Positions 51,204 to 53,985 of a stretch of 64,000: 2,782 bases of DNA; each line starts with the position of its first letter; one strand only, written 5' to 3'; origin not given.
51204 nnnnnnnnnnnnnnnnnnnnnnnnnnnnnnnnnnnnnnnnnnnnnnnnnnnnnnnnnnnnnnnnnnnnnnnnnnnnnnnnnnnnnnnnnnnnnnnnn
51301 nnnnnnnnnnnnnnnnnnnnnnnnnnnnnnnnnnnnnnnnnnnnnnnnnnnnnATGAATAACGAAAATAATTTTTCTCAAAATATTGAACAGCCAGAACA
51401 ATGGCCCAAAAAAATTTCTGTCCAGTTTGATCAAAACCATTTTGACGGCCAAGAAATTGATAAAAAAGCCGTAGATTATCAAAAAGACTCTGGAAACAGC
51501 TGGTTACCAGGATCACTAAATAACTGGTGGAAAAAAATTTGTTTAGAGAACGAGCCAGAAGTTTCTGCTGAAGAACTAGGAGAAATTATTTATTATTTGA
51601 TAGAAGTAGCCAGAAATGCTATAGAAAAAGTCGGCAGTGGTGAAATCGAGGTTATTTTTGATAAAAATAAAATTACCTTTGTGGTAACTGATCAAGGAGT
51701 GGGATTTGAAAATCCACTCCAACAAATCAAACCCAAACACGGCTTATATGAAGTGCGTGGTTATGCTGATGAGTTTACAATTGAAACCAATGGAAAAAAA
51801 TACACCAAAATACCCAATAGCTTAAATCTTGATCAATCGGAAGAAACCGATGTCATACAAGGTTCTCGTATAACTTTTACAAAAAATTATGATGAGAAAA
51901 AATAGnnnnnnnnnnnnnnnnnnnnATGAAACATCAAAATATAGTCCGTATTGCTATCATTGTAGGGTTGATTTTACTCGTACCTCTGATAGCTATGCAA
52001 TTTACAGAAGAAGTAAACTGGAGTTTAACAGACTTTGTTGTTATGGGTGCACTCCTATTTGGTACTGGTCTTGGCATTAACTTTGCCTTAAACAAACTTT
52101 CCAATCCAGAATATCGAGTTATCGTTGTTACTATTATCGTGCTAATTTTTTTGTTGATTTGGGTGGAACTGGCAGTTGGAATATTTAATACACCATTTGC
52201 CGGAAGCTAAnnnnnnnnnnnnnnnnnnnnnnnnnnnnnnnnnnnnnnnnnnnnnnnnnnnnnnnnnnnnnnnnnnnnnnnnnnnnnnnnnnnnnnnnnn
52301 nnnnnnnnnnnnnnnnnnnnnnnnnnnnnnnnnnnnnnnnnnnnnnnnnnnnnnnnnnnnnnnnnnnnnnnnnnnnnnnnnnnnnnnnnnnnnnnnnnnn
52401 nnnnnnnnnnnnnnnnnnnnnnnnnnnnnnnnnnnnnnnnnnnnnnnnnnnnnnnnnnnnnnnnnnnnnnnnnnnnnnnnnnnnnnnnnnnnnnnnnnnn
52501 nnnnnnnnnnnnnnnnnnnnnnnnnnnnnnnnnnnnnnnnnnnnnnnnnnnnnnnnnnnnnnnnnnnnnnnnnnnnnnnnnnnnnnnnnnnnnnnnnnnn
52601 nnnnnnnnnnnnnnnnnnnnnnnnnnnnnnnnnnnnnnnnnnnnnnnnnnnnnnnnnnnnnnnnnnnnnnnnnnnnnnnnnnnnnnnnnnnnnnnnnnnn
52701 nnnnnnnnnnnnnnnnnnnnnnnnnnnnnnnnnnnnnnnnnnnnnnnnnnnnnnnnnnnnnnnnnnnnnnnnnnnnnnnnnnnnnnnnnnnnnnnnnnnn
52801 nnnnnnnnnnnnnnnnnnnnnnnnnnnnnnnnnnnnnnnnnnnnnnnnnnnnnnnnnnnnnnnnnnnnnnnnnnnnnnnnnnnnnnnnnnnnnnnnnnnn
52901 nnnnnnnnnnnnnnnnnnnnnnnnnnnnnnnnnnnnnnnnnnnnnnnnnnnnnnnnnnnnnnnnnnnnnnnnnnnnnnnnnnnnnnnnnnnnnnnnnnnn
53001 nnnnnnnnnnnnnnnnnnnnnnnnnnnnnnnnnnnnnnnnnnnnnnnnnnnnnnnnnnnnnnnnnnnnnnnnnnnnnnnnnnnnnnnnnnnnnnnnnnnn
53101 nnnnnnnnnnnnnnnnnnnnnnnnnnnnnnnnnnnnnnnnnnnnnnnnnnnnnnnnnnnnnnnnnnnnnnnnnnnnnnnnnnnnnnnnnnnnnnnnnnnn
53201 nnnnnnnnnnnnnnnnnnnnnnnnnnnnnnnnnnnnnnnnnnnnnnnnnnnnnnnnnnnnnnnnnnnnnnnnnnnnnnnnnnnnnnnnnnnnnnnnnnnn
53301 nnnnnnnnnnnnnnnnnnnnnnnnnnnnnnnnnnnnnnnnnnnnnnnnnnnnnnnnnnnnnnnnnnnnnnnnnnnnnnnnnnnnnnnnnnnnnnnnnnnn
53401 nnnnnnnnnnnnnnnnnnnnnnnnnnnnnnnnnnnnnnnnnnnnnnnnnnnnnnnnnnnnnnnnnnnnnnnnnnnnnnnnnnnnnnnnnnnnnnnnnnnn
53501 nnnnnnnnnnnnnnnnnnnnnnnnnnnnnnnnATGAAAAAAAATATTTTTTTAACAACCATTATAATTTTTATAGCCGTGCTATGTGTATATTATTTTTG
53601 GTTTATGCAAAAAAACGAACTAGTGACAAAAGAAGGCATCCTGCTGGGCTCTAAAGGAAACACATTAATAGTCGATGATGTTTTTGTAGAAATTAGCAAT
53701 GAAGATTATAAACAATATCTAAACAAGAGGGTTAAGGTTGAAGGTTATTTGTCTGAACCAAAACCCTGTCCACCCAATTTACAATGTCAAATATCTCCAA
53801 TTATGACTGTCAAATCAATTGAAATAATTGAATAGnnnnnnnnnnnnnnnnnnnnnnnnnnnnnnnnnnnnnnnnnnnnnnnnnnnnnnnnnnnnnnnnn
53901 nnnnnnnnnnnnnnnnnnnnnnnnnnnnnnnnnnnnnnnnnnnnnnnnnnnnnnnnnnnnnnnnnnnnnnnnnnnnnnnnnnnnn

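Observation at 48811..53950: Cassette-like array: conserved boundary modules (terminator, promoter, tail) framing unrelated cargo genes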

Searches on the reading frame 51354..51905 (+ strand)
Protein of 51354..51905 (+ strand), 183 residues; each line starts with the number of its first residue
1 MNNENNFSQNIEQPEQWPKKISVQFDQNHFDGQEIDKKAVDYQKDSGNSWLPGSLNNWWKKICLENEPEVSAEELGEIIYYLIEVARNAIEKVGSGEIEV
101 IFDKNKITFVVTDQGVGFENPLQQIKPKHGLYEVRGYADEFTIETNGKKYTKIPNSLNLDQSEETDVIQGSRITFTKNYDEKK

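Call 7: search_protein_families(library=pfam, max_evalue=1, proteins=[window:51354-51905:+])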
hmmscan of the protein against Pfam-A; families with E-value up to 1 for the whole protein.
window:51354-51905:+ (183 aa): 2 families
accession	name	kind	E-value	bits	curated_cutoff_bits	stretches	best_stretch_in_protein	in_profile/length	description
PF13581.12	HATPase_c_2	-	0.0018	18.7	27.4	1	69-144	23-115/127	Histidine kinase-like ATPase domain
PF02518.31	HATPase_c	-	0.005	17.7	26.4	1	82-124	10-55/111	Histidine kinase-, DNA gyrase B-, and HSP90-like ATPase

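Call 8: search_protein_families(library=ncbifam, max_evalue=1, proteins=[window:51354-51905:+])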
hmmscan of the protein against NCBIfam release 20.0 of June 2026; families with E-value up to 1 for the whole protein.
window:51354-51905:+ (183 aa): 4 families
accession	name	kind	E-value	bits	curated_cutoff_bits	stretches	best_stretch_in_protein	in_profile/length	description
NF008298.1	PRK11086.1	subfamily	0.022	13.2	520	1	68-124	417-475/529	DcuS/MalK family sensor histidine kinase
TIGR03679.1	Dph6_archaeal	equivalog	0.052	12.8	197.3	1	69-137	66-134/218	diphthine--ammonia ligase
NF033792.0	ActS_PrrB_HisK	equivalog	0.068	12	350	1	69-121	303-356/423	ActS/PrrB/RegB family redox-sensitive histidine kinase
TIGR02916.1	PEP_his_kin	equivalog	0.11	11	300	1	69-120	574-625/679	XrtA/PEP-CTERM system histidine kinase PrsK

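Call 18: find_homologous_proteins(query=window:51354-51905:+, max_evalue=0.001)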
Query window:51354-51905:+ (183 aa): 4 proteins with E <= 0.001 among 45 candidates.
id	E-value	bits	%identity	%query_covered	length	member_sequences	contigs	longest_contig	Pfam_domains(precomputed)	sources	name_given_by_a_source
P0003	9.7e-118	409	100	100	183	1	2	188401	-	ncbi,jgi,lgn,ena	ncbi:MAG: hypothetical protein WCS88_02145 [Patescibacteria group bacterium]|jgi:anti-sigma regulato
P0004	2.6e-61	225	62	99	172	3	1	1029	-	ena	-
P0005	9.9e-37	145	46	98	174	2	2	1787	PF02518.32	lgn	-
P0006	8.1e-29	119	69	45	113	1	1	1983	-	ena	-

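Call 19: find_encoding_contigs(protein=P0005, flank=10000)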
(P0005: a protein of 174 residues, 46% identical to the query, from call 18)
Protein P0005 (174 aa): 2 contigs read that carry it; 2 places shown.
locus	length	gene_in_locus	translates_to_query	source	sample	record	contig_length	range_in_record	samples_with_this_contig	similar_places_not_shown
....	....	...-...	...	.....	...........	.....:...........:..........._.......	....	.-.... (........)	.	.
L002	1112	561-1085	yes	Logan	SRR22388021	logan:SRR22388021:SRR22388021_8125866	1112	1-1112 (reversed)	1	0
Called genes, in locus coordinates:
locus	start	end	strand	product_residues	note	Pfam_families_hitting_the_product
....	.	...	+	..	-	?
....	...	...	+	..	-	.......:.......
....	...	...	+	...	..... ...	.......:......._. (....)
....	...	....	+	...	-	?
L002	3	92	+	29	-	?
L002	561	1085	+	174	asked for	PF02518:HATPase_c (weak)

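Call 20: find_encoding_contigs(protein=P0006, flank=10000)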
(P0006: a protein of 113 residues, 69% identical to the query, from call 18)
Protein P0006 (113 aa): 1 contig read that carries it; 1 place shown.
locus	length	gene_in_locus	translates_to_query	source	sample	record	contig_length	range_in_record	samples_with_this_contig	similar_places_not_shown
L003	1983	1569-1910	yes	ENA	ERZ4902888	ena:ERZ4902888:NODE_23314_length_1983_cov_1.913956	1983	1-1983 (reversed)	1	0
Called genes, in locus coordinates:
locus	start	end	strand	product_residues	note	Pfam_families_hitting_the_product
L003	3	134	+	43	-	?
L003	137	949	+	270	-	PF01555:N6_N4_Mtase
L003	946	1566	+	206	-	PF02976:MutH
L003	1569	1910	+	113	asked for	-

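Call 21: find_encoding_contigs(protein=P0004, flank=10000)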
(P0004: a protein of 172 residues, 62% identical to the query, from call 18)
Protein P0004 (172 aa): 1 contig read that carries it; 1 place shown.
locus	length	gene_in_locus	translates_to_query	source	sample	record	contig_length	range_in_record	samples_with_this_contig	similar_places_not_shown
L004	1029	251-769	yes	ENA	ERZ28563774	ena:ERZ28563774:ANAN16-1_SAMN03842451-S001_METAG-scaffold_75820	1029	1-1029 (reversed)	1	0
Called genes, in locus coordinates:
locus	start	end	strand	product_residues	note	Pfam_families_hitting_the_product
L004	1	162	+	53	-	?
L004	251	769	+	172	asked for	-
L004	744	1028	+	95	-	?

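Call 31: search_protein_families(library=padloc, max_evalue=0.1, proteins=[window:51354-51905:+])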
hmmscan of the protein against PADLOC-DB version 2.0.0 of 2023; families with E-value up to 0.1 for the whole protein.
window:51354-51905:+ (183 aa): 0 families

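Call 32: search_protein_families(library=phrogs, max_evalue=0.1, proteins=[window:51354-51905:+])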
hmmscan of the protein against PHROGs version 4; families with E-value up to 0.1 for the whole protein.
window:51354-51905:+ (183 aa): 0 families

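Call 49: find_encoding_contigs(protein=P0003, flank=6000, max_places=10)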
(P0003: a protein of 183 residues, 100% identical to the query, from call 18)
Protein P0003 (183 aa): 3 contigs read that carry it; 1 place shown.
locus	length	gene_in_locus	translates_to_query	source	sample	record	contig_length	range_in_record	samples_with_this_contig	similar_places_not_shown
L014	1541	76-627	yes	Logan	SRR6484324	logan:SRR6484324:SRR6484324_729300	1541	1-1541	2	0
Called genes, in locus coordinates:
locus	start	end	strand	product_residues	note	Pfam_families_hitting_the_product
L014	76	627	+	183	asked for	-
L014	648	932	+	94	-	-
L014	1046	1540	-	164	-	?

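Call 73: search_solved_structures(query=A6, max_evalue=1)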
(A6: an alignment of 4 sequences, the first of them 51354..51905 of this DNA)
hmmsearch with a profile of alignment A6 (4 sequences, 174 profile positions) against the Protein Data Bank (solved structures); distinct sequences matched with E-value up to 1: 3.
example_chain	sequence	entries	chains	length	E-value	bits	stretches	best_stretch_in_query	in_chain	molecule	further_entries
8e1e_A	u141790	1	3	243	0.069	16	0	51-97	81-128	SG122_C3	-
3h80_A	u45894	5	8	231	0.29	14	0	145-171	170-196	Heat shock protein 83-1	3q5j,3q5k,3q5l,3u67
9spj_y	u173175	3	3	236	0.54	13.1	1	115-154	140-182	40S ribosomal protein S6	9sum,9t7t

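Call 79: predict_structure(alignment_id=A6)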
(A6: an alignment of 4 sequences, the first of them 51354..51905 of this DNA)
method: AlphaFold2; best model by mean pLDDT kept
length: 183 residues; sequences in the alignment: 4
mean_pLDDT: 76.3   pTM: 0.74
mean pLDDT of the five models: 76.3, 75.6, 75.4, 70.4, 67.3
residues with pLDDT >= 90: 33; 70-90: 103; 50-70: 32; < 50: 15
segments of 3 or more residues with pLDDT < 50: 1-13
pLDDT, mean of each block of 10 residues (from residue 1): 39 65 83 61 56 65 73 78 80 84 90 83 79 88 92 88 85 91 55
secondary structure, 60 per line:
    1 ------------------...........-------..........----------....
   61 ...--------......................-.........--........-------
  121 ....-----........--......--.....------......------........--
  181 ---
elements in order: E19-26 H37-46 H57-63 H72-93 E95-103 E106-113 H121-124 H130-137 E140-145 E148-152 E159-164 E171-178

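Call 82: fold_search(model_id=the predicted structure, library=pdb)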
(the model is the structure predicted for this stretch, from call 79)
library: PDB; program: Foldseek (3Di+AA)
matches with E <= 10: 900; with E <= 0.001: 7
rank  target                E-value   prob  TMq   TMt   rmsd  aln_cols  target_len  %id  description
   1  1th8_A                6.5e-05  1.00  0.48  0.65   6.9       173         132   16  Crystal Structures of the ADP and ATP bound forms of the Bacillus Anti-sigma factor SpoIIAB in complex with the Anti-a (released 2004-06-15)
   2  1til_E                6.9e-05  1.00  0.48  0.61   7.0       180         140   17  Crystal Structures of the ADP and ATP bound forms of the Bacillus Anti-sigma factor SpoIIAB in complex with the Anti-a (released 2004-06-15)
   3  1l0o_A                7.3e-05  1.00  0.48  0.61   6.9       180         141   17  Crystal Structure of the Bacillus stearothermophilus Anti-Sigma Factor SpoIIAB with the Sporulation Sigma Factor Sigma (released 2002-04-03)
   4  1tid_A                1.8e-04  1.00  0.47  0.61   6.9       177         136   17  Crystal Structures of the ADP and ATP bound forms of the Bacillus Anti-sigma factor SpoIIAB in complex with the Anti-a (released 2004-06-15)
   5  1tid_C                2.4e-04  1.00  0.46  0.60   7.0       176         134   17  Crystal Structures of the ADP and ATP bound forms of the Bacillus Anti-sigma factor SpoIIAB in complex with the Anti-a (released 2004-06-15)
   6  1thn_A                4.3e-04  1.00  0.44  0.57   7.2       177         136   16  Crystal Structures of the ADP and ATP bound forms of the Bacillus Anti-sigma factor SpoIIAB in complex with the Anti-a (released 2004-06-15)
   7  7ptg_A                8.7e-04  1.00  0.32  0.32   5.2       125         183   16  Pseudomonas aeruginosa DNA gyrase B 24kDa ATPase subdomain complexed with EBL2888 (released 2022-10-05)
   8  6m1j_A                1.9e-03  1.00  0.31  0.30   6.1       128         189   18  The DNA Gyrase B ATP binding domain of PSEUDOMONAS AERUGINOSA in complex with compound 12x (released 2020-09-02)
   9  7ptg_B                2.0e-03  1.00  0.35  0.35   4.8       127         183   18  Pseudomonas aeruginosa DNA gyrase B 24kDa ATPase subdomain complexed with EBL2888 (released 2022-10-05)
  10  6yd9                  2.1e-03  0.99  0.35  0.33   7.3       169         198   14  Ecoli GyrB24 with inhibitor 16a (released 2020-12-30)
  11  8jzt_B                2.4e-03  1.00  0.47  0.64   9.2       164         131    8  The sigF and anti-sigma factor complex (released 2024-10-16)
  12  6l01                  2.4e-03  1.00  0.32  0.31   5.2       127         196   16  Crystal structure of E.coli DNA gyrase B in complex with 2-oxo-1,2-dihydroquinoline derivative (released 2020-05-06)
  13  1kzn                  3.2e-03  1.00  0.35  0.34   4.8       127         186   17  Crystal Structure of E. coli 24kDa Domain in Complex with Clorobiocin (released 2002-06-19)
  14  5z9m_B                3.2e-03  1.00  0.34  0.33   6.0       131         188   18  Bacterial GyrB ATPase domain in complex with a chemical fragment (released 2018-12-12)
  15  5mmn                  3.8e-03  1.00  0.34  0.31   7.4       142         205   17  E. coli DNA Gyrase B 24 kDa ATPase domain in complex with 1-ethyl-3-[8-methyl-5-(2-methyl-pyridin-4-yl)-isoquinolin-3-yl (released 2017-04-26)
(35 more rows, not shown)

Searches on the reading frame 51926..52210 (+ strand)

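Call 7: search_protein_families(library=pfam, max_evalue=1, proteins=[window:51926-52210:+])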
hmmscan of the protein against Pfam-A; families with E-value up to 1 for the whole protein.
window:51926-52210:+ (94 aa): 4 families
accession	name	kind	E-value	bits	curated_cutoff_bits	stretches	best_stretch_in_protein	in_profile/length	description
PF09268.16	Clathrin-link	-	0.056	13.2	21.2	1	51-62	5-16/24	Clathrin, heavy-chain linker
PF15013.11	CCSMST1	-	0.28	11.8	26.1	1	59-79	26-45/74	CCSMST1 family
PF15686.10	LYRIC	-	0.28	11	30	1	23-88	5-71/426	Lysine-rich CEACAM1 co-isolated protein family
PF09925.14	DUF2157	-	0.97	9.6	32.4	0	5-74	63-134/146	Predicted membrane protein (DUF2157)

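Call 8: search_protein_families(library=ncbifam, max_evalue=1, proteins=[window:51926-52210:+])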
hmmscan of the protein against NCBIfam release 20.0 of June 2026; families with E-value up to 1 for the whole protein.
window:51926-52210:+ (94 aa): 0 families

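Call 31: search_protein_families(library=padloc, max_evalue=0.1, proteins=[window:51926-52210:+])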
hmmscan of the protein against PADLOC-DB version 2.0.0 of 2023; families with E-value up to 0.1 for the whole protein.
window:51926-52210:+ (94 aa): 0 families

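Call 32: search_protein_families(library=phrogs, max_evalue=0.1, proteins=[window:51926-52210:+])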
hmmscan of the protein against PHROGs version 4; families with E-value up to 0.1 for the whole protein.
window:51926-52210:+ (94 aa): 1 family
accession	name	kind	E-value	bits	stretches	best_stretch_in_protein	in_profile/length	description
phrog_12405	-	unknown function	0.039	15.3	1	52-82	26-56/67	-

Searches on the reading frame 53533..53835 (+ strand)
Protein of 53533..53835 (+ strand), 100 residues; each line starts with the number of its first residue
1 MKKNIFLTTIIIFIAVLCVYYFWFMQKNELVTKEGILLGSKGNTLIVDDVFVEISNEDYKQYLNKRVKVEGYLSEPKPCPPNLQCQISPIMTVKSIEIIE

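Call 7: search_protein_families(library=pfam, max_evalue=1, proteins=[window:53533-53835:+])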
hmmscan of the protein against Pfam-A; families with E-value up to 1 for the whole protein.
window:53533-53835:+ (100 aa): 4 families
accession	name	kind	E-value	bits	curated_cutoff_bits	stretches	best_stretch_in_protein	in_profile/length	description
PF14485.11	DUF4431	-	0.17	12.2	24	1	57-73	12-28/48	Domain of unknown function (DUF4431)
PF19135.5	DUF5818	-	0.21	11.6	27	1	56-74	26-44/57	Protein of unknown function (DUF5818)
PF01708.21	Gemini_mov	-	0.23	11.7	25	1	8-26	40-60/92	Geminivirus putative movement protein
PF12869.13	tRNA_anti-like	-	0.76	9.8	23.5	0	1-75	1-81/146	tRNA_anti-like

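Call 8: search_protein_families(library=ncbifam, max_evalue=1, proteins=[window:53533-53835:+])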
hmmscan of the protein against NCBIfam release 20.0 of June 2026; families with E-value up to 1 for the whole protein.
window:53533-53835:+ (100 aa): 2 families
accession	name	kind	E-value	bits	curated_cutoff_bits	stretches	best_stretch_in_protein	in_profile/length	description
NF049880.1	FvfA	exception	0.073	13.5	130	1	2-63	5-64/130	Francisella virulence factor A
NF011297.0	PRK14710.1-1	equivalog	0.15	12.9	173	1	4-35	12-43/86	hypothetical protein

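Call 31: search_protein_families(library=padloc, max_evalue=0.1, proteins=[window:53533-53835:+])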
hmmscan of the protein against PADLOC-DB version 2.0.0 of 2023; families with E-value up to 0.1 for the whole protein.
window:53533-53835:+ (100 aa): 0 families

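Call 32: search_protein_families(library=phrogs, max_evalue=0.1, proteins=[window:53533-53835:+])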
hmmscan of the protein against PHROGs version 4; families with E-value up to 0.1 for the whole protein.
window:53533-53835:+ (100 aa): 1 family
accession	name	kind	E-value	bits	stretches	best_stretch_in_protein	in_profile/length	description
phrog_22287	-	unknown function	0.062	14.5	1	9-33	4-28/76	-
